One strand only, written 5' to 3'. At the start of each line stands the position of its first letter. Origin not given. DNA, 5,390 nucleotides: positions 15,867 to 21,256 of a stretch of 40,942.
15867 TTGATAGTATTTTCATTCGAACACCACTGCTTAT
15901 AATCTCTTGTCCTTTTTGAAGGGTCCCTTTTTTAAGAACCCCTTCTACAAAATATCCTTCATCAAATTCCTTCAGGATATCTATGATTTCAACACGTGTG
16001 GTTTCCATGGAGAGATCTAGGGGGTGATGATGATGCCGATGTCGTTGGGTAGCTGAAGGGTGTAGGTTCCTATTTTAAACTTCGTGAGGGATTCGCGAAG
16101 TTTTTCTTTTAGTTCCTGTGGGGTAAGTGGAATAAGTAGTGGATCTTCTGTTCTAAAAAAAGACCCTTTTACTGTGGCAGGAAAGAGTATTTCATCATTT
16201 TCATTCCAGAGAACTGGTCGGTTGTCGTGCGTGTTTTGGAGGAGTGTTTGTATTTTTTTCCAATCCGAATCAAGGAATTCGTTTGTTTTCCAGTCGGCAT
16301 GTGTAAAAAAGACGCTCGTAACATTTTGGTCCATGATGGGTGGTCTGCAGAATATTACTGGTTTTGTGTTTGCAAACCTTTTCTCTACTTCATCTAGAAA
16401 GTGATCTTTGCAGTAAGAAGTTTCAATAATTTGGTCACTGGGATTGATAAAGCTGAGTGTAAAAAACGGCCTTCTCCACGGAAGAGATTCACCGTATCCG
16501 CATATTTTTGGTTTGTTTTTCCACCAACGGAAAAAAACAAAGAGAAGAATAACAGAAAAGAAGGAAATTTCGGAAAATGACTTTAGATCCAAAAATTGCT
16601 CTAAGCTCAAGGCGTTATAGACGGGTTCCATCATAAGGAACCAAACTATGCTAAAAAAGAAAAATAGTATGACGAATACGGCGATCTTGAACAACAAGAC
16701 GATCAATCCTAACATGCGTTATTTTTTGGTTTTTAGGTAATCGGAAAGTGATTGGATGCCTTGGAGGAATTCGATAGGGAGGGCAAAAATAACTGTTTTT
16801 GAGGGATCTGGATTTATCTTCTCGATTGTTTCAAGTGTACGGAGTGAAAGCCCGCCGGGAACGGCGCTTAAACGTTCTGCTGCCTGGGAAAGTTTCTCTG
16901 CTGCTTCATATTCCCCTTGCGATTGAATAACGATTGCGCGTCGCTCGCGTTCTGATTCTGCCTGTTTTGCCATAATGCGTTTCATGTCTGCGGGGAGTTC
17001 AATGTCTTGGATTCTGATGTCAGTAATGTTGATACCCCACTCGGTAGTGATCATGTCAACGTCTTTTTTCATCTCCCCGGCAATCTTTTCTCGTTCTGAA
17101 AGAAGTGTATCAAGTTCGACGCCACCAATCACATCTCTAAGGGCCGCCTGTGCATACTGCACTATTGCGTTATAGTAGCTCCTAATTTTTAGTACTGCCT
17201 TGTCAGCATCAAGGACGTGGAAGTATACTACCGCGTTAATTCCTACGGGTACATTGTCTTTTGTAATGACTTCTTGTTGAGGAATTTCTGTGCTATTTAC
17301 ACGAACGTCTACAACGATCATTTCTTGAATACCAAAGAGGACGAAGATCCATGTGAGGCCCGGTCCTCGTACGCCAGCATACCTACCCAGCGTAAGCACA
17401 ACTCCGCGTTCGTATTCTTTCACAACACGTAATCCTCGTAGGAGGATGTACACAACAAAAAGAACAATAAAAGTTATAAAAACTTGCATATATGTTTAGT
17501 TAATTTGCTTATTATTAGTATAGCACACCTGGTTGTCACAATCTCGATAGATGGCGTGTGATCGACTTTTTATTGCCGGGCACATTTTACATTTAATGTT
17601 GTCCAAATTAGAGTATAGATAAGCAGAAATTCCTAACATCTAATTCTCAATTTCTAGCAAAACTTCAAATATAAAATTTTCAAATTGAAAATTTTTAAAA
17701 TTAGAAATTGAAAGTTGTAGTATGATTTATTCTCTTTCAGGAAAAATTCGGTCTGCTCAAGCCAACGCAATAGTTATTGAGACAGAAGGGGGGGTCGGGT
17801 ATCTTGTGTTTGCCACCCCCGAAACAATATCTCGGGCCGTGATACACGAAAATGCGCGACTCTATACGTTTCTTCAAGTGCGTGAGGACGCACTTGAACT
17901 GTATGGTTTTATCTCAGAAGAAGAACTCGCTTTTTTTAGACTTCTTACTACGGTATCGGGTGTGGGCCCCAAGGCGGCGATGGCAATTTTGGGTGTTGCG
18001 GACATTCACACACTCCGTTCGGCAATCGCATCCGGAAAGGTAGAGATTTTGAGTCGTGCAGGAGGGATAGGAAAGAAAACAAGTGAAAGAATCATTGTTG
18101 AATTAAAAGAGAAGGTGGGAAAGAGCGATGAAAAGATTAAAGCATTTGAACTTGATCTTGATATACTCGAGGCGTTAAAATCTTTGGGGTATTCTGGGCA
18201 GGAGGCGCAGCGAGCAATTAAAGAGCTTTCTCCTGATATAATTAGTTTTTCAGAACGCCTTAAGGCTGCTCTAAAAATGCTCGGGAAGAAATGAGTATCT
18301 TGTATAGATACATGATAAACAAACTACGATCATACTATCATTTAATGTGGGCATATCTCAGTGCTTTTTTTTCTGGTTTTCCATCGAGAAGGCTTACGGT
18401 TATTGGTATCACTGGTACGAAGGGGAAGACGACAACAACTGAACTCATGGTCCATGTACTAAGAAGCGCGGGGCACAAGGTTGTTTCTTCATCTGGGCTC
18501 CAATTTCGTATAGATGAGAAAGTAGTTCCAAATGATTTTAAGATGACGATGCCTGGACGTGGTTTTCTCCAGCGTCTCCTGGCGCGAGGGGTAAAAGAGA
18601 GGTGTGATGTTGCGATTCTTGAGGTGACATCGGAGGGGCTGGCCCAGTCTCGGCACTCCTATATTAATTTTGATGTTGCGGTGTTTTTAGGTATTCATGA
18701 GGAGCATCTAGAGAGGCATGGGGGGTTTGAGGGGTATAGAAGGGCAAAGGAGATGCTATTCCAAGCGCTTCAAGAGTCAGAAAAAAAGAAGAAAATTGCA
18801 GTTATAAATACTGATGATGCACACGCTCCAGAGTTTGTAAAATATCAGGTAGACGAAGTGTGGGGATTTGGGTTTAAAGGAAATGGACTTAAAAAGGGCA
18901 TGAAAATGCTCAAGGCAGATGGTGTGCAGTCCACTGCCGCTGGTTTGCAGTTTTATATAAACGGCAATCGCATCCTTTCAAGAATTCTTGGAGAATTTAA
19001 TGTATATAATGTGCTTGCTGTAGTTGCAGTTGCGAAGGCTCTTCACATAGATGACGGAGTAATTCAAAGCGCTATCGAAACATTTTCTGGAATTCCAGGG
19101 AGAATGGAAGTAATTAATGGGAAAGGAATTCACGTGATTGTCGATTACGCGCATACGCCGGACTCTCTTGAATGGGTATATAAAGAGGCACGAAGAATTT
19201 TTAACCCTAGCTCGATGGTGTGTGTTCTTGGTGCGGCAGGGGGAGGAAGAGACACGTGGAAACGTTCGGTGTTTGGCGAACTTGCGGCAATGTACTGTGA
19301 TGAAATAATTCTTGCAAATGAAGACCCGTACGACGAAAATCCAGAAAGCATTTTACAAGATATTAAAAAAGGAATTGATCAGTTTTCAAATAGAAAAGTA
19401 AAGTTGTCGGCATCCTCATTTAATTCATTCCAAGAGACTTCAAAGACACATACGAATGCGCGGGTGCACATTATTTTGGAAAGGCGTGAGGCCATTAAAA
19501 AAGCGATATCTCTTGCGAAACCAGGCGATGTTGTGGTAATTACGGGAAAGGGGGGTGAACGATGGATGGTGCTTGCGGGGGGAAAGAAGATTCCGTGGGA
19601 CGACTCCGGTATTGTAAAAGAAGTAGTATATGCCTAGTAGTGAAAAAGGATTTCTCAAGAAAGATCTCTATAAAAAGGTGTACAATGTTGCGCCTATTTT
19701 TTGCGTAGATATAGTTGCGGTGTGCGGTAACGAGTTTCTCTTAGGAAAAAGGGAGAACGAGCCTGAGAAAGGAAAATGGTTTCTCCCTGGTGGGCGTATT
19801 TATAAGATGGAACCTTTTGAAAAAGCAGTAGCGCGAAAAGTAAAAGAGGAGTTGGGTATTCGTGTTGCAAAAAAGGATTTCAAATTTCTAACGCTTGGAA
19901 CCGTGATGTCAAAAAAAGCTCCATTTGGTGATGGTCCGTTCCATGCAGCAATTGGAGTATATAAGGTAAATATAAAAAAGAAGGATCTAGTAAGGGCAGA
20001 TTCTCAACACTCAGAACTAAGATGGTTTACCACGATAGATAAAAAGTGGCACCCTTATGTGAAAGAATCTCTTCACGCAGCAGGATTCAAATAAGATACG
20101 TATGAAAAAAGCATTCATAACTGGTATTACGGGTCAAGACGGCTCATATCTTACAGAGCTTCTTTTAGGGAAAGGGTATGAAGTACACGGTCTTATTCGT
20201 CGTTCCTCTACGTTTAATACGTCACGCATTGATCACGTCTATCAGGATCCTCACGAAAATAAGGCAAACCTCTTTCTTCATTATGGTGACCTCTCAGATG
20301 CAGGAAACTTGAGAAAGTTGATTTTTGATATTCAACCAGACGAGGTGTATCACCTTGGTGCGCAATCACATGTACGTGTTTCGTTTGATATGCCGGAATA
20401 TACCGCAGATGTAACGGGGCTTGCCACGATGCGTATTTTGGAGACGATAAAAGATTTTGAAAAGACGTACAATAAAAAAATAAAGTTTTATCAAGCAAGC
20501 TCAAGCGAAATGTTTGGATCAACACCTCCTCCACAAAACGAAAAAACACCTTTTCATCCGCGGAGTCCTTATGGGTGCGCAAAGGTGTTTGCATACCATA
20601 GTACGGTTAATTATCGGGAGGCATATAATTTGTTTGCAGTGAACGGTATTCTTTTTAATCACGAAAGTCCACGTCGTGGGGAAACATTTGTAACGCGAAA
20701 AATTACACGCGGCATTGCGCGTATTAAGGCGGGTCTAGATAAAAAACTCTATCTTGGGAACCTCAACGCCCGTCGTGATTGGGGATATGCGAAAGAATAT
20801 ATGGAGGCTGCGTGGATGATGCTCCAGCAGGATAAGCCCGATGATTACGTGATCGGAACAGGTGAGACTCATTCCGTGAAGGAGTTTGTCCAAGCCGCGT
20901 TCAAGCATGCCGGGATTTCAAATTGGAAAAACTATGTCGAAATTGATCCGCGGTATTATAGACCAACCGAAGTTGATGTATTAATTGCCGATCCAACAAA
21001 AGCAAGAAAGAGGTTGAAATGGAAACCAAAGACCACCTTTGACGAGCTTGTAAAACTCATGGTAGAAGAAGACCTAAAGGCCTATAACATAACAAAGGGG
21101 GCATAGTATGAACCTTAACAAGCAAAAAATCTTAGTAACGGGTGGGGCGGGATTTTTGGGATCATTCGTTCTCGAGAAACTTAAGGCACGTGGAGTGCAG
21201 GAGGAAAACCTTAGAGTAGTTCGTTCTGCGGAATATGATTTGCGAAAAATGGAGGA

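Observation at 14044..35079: Apparently perfect 10,513-bp head-to-tail tandem duplication covering 11 genes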

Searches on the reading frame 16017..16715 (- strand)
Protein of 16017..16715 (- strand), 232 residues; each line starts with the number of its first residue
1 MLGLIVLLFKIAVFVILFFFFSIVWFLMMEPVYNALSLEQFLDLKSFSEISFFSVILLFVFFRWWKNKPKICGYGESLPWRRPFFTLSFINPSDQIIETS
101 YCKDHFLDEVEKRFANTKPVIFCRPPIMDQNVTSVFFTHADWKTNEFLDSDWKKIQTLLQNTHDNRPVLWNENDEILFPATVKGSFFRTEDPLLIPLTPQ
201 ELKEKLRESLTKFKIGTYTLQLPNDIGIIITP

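Call 6: search_protein_families(library=pfam, proteins=[window:16017-16715:-], max_evalue=0.01)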
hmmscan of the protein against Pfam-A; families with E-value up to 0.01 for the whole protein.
window:16017-16715:- (232 aa): 0 families

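Call 48: search_protein_families(library=ncbifam, proteins=[window:16017-16715:-], max_evalue=0.01)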
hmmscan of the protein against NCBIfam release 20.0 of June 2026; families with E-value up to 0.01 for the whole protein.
window:16017-16715:- (232 aa): 0 families

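Call 51: search_protein_families(library=padloc, proteins=[window:16017-16715:-], max_evalue=0.01)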
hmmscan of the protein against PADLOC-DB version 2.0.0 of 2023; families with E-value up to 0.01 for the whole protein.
window:16017-16715:- (232 aa): 0 families

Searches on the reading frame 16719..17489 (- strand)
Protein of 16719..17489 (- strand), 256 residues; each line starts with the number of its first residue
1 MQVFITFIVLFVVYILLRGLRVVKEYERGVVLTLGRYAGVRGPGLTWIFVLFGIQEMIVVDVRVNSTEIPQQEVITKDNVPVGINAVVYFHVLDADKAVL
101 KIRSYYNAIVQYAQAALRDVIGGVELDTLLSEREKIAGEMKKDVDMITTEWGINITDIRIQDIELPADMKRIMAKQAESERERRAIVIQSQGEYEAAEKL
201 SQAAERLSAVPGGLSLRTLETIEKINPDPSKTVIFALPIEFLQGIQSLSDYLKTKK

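Call 6: search_protein_families(library=pfam, proteins=[window:16719-17489:-], max_evalue=0.01)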
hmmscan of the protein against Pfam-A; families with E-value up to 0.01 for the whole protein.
window:16719-17489:- (256 aa): 2 families
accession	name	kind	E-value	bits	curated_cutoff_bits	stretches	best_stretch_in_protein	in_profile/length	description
PF01145.31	Band_7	-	4e-40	138.2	23.6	1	22-193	2-175/176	SPFH domain / Band 7 family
PF13421.11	Band_7_1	-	0.00029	21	24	1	115-178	143-208/211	SPFH domain-Band 7 family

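Call 29: find_encoding_contigs(protein=window:16719-17489:-, flank=10000, max_places=10)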
Protein window:16719-17489:- (256 aa): 3 contigs read that carry it; 3 places shown.
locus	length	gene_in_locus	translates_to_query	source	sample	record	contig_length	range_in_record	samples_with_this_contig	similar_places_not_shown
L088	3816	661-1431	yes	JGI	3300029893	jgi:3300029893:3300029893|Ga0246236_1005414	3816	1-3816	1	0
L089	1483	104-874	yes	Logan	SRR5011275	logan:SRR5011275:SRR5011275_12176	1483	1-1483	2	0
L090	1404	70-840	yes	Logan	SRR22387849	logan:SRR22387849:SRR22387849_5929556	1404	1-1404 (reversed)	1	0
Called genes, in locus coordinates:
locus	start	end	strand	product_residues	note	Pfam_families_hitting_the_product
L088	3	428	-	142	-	?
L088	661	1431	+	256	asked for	PF01145:Band_7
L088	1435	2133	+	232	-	-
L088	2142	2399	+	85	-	-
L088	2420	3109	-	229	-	PF00215:OMPdecase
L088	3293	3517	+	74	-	PF01649:Ribosomal_S20p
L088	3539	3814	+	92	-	?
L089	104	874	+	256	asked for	PF01145:Band_7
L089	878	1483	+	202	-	?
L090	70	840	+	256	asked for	PF01145:Band_7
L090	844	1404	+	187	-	?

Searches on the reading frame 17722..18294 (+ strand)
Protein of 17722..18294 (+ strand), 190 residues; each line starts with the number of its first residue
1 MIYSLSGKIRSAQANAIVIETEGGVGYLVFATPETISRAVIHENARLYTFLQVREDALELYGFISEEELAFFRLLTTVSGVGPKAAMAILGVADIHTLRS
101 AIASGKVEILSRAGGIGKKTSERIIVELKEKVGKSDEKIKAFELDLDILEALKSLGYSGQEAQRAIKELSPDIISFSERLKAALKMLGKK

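Call 6: search_protein_families(library=pfam, proteins=[window:17722-18294:+], max_evalue=0.01)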
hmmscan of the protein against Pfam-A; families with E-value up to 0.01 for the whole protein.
window:17722-18294:+ (190 aa): 3 families
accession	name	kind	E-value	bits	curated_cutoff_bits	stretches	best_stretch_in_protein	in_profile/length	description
PF01330.27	RuvA_N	-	3.4e-18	65.9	23.6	1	1-62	1-61/61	RuvA N terminal domain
PF14520.12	HHH_5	-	8.6e-16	58.6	27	1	72-130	1-57/57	Helix-hairpin-helix domain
PF07499.19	RuvA_C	-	7.8e-09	36.3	24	1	147-187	5-46/47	RuvA, C-terminal domain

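Call 9: find_encoding_contigs(protein=window:17722-18294:+, flank=10000, max_places=10)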
Protein window:17722-18294:+ (190 aa): 1 contig read that carries it; 1 place shown.
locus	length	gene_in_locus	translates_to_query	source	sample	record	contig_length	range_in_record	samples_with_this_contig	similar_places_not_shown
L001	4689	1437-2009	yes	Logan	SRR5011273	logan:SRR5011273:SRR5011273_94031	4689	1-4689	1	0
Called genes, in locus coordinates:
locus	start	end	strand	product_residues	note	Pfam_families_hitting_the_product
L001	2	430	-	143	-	?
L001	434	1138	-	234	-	PF01145:Band_7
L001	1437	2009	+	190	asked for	PF01330:RuvA_N, PF14520:HHH_5, PF07499:RuvA_C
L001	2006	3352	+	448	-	PF08245:Mur_ligase_M, PF02875:Mur_ligase_C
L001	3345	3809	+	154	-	PF00293:NUDIX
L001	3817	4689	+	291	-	?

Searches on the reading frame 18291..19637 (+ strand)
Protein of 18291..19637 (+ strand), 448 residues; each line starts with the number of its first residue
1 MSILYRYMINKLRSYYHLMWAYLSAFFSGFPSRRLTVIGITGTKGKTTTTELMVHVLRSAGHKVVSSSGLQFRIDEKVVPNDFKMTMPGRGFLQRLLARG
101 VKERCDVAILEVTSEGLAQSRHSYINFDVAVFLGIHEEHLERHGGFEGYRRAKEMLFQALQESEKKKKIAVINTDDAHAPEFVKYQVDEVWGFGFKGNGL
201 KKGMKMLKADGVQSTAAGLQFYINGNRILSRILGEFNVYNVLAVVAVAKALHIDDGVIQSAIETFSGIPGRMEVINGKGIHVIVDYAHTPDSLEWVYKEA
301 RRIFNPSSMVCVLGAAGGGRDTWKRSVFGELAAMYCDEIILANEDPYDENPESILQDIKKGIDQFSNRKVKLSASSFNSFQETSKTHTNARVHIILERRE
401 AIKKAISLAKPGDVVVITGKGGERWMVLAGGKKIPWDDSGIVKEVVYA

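Call 6: search_protein_families(library=pfam, proteins=[window:18291-19637:+], max_evalue=0.01)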
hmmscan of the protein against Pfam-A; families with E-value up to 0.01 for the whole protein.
window:18291-19637:+ (448 aa): 2 families
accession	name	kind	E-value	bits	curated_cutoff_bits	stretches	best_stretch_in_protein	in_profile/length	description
PF08245.18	Mur_ligase_M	-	5.3e-38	131.4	24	1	40-248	1-200/200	Mur ligase middle domain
PF02875.26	Mur_ligase_C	-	1.2e-27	97.7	28.4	1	270-421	1-127/127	Mur ligase, glutamate ligase domain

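Call 17: find_related_loci(query=window:18291-19637:+, collection=genome_contigs, flank=10000)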
Query window:18291-19637:+ (448 aa) in genome_contigs; peptide patterns used: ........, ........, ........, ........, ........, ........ (x = any residue, [..] = any of these).
599 stretches matched a pattern (row limit reached: there are more); 554 encode a relative of the query (tblastn E <= 1e-3); the best 80 are kept; 80 distinct loci.
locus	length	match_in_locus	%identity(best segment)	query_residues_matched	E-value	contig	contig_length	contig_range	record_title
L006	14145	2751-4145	76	3-448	0e+0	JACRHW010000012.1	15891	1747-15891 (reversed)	MAG: Parcubacteria group bacterium isolate NC_groundwater_1787_Pr3_B-0.1um_42_26 SR-2_scaffold_141_2160799, whole genome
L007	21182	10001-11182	47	1-444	9e-126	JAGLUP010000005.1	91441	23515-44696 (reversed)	MAG: Candidatus Parcubacteria bacterium isolate RS_11_37 ZL20.bin.37.fa_5, whole genome shotgun sequence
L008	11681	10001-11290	45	2-444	4e-124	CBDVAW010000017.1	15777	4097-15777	MAG TPA_asm: uncultured bacterium isolate SRR21487742_binner13_Refined_44 genome assembly, contig: ERZ26661670.1573, who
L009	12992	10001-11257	45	3-444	2e-123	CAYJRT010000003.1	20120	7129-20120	MAG TPA_asm: uncultured Candidatus Saccharibacteria bacterium isolate ERP125453_co1_476 genome assembly, contig: NODE_26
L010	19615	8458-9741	45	2-447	2e-123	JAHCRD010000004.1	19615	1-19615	MAG: Patescibacteria group bacterium isolate CR_Bin_021 NODE_4_length_19615_cov_5.882588, whole genome shotgun sequence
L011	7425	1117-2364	45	3-445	8e-122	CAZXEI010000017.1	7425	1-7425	MAG TPA_asm: uncultured Candidatus Saccharibacteria bacterium isolate SRP332253_co2_19 genome assembly, contig: NODE_105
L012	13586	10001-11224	46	14-446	6e-122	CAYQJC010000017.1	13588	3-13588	MAG TPA_asm: uncultured Candidatus Saccharibacteria bacterium isolate binchicken_co6_497 genome assembly, contig: NODE_5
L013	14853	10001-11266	45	16-444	8e-121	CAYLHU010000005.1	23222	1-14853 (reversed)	MAG TPA_asm: uncultured Candidatus Saccharibacteria bacterium isolate SRP178699_co1_502 genome assembly, contig: NODE_25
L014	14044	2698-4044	43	7-447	1e-120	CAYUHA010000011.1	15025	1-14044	MAG TPA_asm: uncultured Candidatus Saccharibacteria bacterium isolate binchicken_co256_74 genome assembly, contig: NODE_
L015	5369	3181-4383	44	3-446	1e-120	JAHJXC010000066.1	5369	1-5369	MAG: Patescibacteria group bacterium isolate UML_A.mb.14 UML_A.mb.14_k141_110272, whole genome shotgun sequence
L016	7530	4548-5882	43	3-444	4e-120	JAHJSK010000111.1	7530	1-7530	MAG: Patescibacteria group bacterium isolate OS_PC_MetaG.mb.199 OS_PC_MetaG.mb.199_k141_104307, whole genome shotgun seq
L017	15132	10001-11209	46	15-444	7e-120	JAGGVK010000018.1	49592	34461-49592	MAG: bacterium isolate AUK098 PB_MBMC_052_c_000000000044, whole genome shotgun sequence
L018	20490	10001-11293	44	4-444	5e-120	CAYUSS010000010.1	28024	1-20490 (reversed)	MAG TPA_asm: uncultured Candidatus Saccharibacteria bacterium isolate binchicken_co34_299 genome assembly, contig: NODE_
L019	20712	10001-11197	44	12-444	2e-119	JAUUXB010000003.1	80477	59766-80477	MAG: bacterium isolate CSMAG_54 CSMAG_54_k141_1665769_length_80477_cov_9.1705, whole genome shotgun sequence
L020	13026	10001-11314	44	3-444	1e-119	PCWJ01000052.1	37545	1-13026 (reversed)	MAG: Candidatus Nealsonbacteria bacterium CG11_big_fil_rev_8_21_14_0_20_37_68 CG11_8_21_14_0.20_scaffold_1404_c, whole g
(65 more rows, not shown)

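Call 48: search_protein_families(library=ncbifam, proteins=[window:18291-19637:+], max_evalue=0.01)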
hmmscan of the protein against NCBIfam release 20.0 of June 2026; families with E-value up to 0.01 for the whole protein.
window:18291-19637:+ (448 aa): 30 families (the best 25 are shown)
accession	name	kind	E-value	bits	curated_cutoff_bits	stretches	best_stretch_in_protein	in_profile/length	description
TIGR01085.1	murE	subfamily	2.5e-100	336.6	257.3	1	21-445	71-470/472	UDP-N-acetylmuramyl-tripeptide synthetase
NF001126.0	PRK00139.1-4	equivalog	3.4e-98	329.3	373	1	19-446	88-482/486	UDP-N-acetylmuramoyl-L-alanyl-D-glutamate--2,6-diaminopimelate ligase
NF008896.0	PRK11929.1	equivalog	1.9e-87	294.1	1023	1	20-443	97-495/965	bifunctional UDP-N-acetylmuramoyl-L-alanyl-D-glutamate--2,6-diaminopimelate ligase MurE/UDP-N-acetylmuramoyl-tripeptide--D-alanyl-D-alanine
NF001124.0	PRK00139.1-2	equivalog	3.1e-80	270.3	476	1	21-446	98-492/500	UDP-N-acetylmuramoyl-L-alanyl-D-glutamate--2,6-diaminopimelate ligase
NF001123.0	PRK00139.1-1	equivalog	3.1e-69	233.9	586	2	27-370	99-438/493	UDP-N-acetylmuramoyl-L-alanyl-D-glutamate--2,6-diaminopimelate ligase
NF010628.0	PRK14022.1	equivalog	5.1e-59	200.3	536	1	23-433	99-468/483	UDP-N-acetylmuramoyl-L-alanyl-D-glutamate--L-lysine ligase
NF001130.0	PRK00139.2-4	equivalog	6.3e-43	147.3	715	2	21-365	95-453/516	UDP-N-acetylmuramoyl-L-alanyl-D-glutamate--2,6-diaminopimelate ligase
TIGR02068.2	cya_phycin_syn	equivalog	9.1e-37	126.5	850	1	31-418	475-847/862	cyanophycin synthetase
NF001129.0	PRK00139.2-3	equivalog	1.8e-33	115.9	762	1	21-445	104-514/517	UDP-N-acetylmuramoyl-L-alanyl-D-glutamate--2,6-diaminopimelate ligase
NF010623.0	PRK14016.1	subfamily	2.5e-32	112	877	1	31-418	476-849/871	cyanophycin synthetase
NF001127.0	PRK00139.2-1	equivalog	4.8e-32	111.3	997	1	21-432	95-497/520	UDP-N-acetylmuramoyl-L-alanyl-D-glutamate--2,6-diaminopimelate ligase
NF053645.1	pMurC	equivalog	1.4e-30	106.4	560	2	199-419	280-482/492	pseudomurein biosynthesis peptide ligase pMurC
NF001131.0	PRK00139.2-5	equivalog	1.2e-27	96.9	1000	1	21-436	95-472/483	UDP-N-acetylmuramoyl-L-alanyl-D-glutamate--2,6-diaminopimelate ligase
TIGR01087.1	murD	equivalog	3.8e-27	95.5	211.95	2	102-285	148-322/441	UDP-N-acetylmuramoyl-L-alanine--D-glutamate ligase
TIGR01082.1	murC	equivalog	3e-24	85.9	335.1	2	126-307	167-344/449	UDP-N-acetylmuramate--L-alanine ligase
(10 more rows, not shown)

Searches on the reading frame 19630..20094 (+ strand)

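Call 6: search_protein_families(library=pfam, proteins=[window:19630-20094:+], max_evalue=0.01)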
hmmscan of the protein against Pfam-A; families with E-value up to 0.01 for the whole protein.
window:19630-20094:+ (154 aa): 1 family
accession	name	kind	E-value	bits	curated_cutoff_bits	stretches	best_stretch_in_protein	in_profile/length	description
PF00293.34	NUDIX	-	7.6e-14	52.3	21.1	1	26-134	6-114/134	NUDIX domain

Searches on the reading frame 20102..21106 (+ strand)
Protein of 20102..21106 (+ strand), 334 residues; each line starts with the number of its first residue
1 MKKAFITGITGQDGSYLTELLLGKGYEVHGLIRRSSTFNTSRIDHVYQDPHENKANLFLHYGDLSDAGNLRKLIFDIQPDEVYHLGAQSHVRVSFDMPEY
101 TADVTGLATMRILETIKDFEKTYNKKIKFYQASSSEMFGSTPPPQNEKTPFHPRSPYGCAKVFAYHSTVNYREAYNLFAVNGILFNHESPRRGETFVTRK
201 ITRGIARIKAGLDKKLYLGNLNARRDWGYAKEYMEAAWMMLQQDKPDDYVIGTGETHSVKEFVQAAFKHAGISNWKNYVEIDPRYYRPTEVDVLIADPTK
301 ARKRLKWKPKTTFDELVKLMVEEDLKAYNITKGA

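Call 52: search_protein_families(library=pfam, proteins=[window:20102-21106:+], max_evalue=0.05)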
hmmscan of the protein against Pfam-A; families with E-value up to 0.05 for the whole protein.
window:20102-21106:+ (334 aa): 4 families
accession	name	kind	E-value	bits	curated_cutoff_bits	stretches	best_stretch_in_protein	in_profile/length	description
PF16363.11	GDP_Man_Dehyd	-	1.4e-143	478.8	27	1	5-320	1-332/332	GDP-mannose 4,6 dehydratase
PF01370.27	Epimerase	-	1e-70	238.3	20.9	1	5-252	2-240/240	NAD dependent epimerase/dehydratase family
PF04321.23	RmlD_sub_bind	-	3.3e-06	26.8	27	1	4-173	3-141/287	RmlD substrate binding domain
PF02719.21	Polysacc_synt_2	-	0.0072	16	20.2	1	5-94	2-93/293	Polysaccharide biosynthesis protein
